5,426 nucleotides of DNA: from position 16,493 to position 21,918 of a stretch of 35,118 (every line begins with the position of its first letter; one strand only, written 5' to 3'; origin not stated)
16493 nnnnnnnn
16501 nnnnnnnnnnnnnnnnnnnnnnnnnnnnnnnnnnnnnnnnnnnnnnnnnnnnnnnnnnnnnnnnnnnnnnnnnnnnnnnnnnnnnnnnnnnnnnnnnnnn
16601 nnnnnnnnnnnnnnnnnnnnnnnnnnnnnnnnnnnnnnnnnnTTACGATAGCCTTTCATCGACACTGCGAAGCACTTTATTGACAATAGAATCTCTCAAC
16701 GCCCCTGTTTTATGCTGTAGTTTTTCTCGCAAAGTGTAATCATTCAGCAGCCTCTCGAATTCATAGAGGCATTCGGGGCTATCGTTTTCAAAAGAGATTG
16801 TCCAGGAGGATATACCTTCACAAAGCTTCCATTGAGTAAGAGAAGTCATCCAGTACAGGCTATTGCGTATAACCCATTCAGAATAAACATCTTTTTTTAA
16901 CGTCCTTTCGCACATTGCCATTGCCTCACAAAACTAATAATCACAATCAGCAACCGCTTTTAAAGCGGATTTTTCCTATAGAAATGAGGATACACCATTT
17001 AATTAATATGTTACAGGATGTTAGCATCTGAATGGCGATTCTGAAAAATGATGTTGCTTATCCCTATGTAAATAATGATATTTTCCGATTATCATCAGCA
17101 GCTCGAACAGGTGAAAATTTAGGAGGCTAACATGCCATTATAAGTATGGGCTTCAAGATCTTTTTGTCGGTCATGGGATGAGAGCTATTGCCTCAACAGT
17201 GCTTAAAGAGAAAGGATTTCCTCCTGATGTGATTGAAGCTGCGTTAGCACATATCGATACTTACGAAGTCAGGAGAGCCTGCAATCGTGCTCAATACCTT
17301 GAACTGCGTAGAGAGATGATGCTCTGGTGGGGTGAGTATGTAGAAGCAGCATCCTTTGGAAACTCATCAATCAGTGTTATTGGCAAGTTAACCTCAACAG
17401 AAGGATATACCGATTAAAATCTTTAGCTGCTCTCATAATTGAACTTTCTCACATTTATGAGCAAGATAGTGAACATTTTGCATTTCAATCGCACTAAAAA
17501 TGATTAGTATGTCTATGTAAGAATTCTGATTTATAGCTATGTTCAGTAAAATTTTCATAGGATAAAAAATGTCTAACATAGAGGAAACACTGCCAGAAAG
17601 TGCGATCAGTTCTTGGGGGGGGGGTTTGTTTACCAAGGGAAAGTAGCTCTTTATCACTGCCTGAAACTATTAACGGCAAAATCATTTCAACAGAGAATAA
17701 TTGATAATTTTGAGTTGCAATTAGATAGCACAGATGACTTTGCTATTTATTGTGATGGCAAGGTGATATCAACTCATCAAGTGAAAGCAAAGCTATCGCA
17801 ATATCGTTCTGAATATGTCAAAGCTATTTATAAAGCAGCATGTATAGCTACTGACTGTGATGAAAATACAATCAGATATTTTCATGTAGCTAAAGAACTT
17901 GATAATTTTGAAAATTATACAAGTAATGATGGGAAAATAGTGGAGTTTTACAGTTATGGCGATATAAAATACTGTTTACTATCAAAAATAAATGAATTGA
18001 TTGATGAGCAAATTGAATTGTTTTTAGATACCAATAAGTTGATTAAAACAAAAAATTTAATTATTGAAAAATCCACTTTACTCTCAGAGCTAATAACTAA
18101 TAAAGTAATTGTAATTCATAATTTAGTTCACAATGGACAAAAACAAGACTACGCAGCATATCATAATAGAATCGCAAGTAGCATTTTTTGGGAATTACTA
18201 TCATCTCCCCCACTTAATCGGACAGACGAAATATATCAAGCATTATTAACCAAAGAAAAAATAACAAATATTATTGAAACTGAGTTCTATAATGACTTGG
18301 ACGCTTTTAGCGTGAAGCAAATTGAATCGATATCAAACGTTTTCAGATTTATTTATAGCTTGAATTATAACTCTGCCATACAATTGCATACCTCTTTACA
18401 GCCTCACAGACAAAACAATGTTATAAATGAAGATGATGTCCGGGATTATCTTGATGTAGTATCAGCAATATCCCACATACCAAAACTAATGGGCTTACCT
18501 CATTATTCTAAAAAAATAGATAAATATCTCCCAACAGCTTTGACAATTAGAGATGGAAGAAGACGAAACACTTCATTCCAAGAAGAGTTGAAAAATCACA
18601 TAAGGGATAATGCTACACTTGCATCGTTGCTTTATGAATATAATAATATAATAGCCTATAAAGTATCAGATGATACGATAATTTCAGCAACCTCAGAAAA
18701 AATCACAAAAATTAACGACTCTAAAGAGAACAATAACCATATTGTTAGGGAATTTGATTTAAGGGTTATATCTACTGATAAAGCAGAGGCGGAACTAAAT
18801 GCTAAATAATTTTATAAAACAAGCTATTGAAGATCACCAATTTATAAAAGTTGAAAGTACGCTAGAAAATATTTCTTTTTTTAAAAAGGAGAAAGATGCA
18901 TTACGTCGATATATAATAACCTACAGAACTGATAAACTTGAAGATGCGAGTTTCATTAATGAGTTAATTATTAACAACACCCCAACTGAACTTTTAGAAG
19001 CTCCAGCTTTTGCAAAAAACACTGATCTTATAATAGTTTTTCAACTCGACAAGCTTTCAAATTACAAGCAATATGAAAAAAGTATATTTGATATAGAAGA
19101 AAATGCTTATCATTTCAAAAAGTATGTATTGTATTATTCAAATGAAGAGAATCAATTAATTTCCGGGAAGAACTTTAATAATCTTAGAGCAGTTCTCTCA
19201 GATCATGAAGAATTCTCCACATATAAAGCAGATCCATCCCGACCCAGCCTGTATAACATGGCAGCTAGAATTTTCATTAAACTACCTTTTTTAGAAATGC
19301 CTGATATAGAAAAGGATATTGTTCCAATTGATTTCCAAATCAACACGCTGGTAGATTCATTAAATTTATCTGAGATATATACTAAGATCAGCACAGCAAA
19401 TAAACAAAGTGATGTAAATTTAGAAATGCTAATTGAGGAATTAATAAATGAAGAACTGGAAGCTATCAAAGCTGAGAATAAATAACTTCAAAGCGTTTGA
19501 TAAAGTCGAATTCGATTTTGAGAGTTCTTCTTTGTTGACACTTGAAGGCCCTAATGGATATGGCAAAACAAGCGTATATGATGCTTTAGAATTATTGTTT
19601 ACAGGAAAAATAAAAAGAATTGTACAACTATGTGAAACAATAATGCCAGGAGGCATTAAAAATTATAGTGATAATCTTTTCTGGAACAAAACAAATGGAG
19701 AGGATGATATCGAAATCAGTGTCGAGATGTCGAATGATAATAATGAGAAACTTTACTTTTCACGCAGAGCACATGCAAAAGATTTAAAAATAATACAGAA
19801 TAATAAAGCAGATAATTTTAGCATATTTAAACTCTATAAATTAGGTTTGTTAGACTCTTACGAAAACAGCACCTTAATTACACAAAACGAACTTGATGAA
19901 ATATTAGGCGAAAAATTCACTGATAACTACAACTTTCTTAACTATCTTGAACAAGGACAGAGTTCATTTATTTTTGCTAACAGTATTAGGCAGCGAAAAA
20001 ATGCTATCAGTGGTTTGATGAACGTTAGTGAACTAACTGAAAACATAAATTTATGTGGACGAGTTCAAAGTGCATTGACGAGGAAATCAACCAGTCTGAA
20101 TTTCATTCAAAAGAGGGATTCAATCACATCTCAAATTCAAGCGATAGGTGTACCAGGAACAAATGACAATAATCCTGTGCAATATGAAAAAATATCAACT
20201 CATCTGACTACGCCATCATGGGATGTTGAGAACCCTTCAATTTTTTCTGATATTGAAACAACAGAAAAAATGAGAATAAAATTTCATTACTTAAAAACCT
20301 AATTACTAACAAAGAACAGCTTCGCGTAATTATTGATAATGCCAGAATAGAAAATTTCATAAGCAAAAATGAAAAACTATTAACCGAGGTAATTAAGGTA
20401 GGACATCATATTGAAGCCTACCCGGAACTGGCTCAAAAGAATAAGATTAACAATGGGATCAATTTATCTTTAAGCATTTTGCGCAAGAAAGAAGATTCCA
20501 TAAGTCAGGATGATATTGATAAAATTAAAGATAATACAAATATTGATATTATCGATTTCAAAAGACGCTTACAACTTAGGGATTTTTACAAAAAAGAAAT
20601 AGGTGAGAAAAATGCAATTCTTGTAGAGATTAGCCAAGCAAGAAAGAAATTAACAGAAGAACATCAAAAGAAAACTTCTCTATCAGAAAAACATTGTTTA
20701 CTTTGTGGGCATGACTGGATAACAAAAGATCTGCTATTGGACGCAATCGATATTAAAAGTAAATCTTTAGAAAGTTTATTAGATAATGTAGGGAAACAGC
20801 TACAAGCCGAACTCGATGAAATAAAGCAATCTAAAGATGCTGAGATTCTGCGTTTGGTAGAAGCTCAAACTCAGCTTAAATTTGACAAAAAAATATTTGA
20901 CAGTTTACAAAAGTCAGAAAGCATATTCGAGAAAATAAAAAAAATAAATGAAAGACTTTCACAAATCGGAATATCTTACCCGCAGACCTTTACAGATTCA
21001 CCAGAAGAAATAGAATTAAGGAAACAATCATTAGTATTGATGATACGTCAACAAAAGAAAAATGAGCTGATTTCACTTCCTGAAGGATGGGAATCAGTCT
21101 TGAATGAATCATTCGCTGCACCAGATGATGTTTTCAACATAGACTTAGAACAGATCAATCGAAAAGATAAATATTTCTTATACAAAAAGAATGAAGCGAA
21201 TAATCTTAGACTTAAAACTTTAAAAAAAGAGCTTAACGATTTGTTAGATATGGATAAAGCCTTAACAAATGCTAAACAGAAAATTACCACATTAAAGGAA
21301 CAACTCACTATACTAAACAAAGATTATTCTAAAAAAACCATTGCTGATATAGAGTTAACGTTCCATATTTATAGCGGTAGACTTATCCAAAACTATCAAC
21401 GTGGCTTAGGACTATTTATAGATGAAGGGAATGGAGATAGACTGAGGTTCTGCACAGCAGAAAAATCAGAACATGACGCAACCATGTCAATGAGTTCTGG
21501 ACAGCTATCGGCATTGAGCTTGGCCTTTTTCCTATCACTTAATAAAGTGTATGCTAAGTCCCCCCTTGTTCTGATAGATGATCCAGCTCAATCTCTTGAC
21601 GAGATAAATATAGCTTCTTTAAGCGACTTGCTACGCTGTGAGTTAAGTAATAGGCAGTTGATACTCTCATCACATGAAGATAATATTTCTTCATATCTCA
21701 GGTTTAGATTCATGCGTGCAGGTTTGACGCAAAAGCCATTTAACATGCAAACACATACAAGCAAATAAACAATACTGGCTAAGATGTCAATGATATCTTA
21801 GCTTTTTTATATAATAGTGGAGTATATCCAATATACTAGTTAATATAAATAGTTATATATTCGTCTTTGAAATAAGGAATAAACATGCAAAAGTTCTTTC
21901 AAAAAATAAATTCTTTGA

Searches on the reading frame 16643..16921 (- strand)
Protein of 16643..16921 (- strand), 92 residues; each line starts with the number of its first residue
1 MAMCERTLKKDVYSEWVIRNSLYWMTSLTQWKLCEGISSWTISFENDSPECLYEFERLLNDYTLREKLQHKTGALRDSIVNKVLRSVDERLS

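Call 5: search_protein_families(library=ncbifam, proteins=[window:16643-16921:-], max_evalue=0.01)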
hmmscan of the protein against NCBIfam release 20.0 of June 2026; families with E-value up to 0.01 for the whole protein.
window:16643-16921:- (92 aa): 1 family
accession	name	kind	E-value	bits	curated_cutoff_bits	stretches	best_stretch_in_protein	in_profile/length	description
TIGR03976.1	chp_LLNDYxLRE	equivalog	5.7e-27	93.9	50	1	8-90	1-90/90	His-Xaa-Ser system protein HxsD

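Call 44: search_protein_families(library=padloc, proteins=[window:16643-16921:-], max_evalue=0.001)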
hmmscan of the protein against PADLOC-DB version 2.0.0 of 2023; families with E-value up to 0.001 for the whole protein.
window:16643-16921:- (92 aa): 0 families

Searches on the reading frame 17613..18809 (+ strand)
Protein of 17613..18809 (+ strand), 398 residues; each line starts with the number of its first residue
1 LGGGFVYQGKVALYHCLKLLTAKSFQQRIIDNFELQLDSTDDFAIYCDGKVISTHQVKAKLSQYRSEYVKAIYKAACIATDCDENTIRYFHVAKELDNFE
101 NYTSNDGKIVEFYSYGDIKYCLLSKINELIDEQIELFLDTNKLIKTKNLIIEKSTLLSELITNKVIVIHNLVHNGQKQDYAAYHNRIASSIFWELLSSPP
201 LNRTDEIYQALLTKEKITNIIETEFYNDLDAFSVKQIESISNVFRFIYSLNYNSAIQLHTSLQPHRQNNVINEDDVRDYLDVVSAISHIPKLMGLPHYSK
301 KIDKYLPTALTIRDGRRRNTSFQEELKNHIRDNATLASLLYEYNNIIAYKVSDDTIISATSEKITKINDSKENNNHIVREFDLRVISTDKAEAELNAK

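Call 44: search_protein_families(library=padloc, proteins=[window:17613-18809:+], max_evalue=0.001)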
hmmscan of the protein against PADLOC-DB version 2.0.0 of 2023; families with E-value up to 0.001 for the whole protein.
window:17613-18809:+ (398 aa): 1 family
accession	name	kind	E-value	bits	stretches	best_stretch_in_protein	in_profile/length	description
PDLC03848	LmuA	-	5.9e-20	70.9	1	4-364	15-362/373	-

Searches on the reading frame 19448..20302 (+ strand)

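Call 44: search_protein_families(library=padloc, proteins=[window:19448-20302:+], max_evalue=0.001)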
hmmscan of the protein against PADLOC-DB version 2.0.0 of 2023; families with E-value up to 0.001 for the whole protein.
window:19448-20302:+ (284 aa): 61 families (the best 25 are shown)
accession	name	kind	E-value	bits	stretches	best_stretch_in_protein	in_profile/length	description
PDLC03859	LmuB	-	9.8e-27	92.4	1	3-249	2-233/611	-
PDLC03865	LmuB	-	1.1e-13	48.4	1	5-166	2-167/1007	-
PDLC03861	LmuB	-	3.9e-11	39.6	1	6-60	210-264/1213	-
PDLC02979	AriA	-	1.3e-10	39.6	1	5-170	2-156/373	-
PDLC00271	PtuA1|PtuA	-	4.8e-10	37.6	1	5-185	2-189/421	AAA ATPase domain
PDLC00278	PtuA1|PtuA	-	5.4e-10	37.1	1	5-112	2-108/436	AAA ATPase domain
PDLC03868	LmuB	-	1.7e-09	34.6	1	1-60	1-61/1035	-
PDLC02981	AriAB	-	3.4e-09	33.9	1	5-103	2-104/694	-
PDLC00298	PtuA1|PtuA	-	3.9e-09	34.1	1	5-110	2-108/423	AAA ATPase domain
PDLC04135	mad3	-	4.3e-09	34.4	1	5-126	1-133/374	mads_3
PDLC03878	NsnB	-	1.7e-08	32.6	1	6-219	2-203/345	-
PDLC00284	PtuA1|PtuA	-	1.7e-08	31.8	1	3-61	59-117/545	AAA ATPase domain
PDLC00090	GajA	-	1.1e-07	29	1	5-54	2-51/659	AAA ATPase domain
PDLC00310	PtuA1|PtuA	-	1.7e-07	28.7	1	5-57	2-53/443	AAA ATPase domain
PDLC02336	AbiLi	-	1.8e-07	29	1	8-250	4-221/340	AbiLi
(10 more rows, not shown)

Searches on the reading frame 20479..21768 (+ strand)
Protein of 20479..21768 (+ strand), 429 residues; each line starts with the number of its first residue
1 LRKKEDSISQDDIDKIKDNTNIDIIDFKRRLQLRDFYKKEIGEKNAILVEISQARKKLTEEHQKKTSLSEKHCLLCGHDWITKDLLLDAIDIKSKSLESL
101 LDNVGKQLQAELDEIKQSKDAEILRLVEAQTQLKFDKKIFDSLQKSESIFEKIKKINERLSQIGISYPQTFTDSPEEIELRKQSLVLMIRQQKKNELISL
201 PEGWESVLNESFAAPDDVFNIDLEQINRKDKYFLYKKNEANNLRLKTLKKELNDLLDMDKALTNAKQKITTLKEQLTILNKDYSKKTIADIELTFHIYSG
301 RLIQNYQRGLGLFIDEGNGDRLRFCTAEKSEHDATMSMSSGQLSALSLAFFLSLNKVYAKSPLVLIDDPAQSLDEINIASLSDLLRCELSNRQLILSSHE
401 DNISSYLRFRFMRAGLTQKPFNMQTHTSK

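Call 44: search_protein_families(library=padloc, proteins=[window:20479-21768:+], max_evalue=0.001)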
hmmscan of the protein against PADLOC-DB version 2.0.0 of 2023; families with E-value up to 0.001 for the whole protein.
window:20479-21768:+ (429 aa): 6 families
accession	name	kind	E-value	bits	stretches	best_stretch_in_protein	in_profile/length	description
PDLC03859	LmuB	-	7.8e-45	152.2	1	12-410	273-597/611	-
PDLC03865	LmuB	-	3.6e-15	53.2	1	321-407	885-981/1007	-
PDLC04135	mad3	-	1.1e-10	39.6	1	166-403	98-326/374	mads_3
PDLC03861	LmuB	-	2.1e-06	24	1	55-283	686-908/1213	-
PDLC04891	PDC-S06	-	0.00014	18.4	1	334-400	619-685/858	-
PDLC04178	HEC-01A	-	0.0007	16.7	0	334-399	261-326/399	-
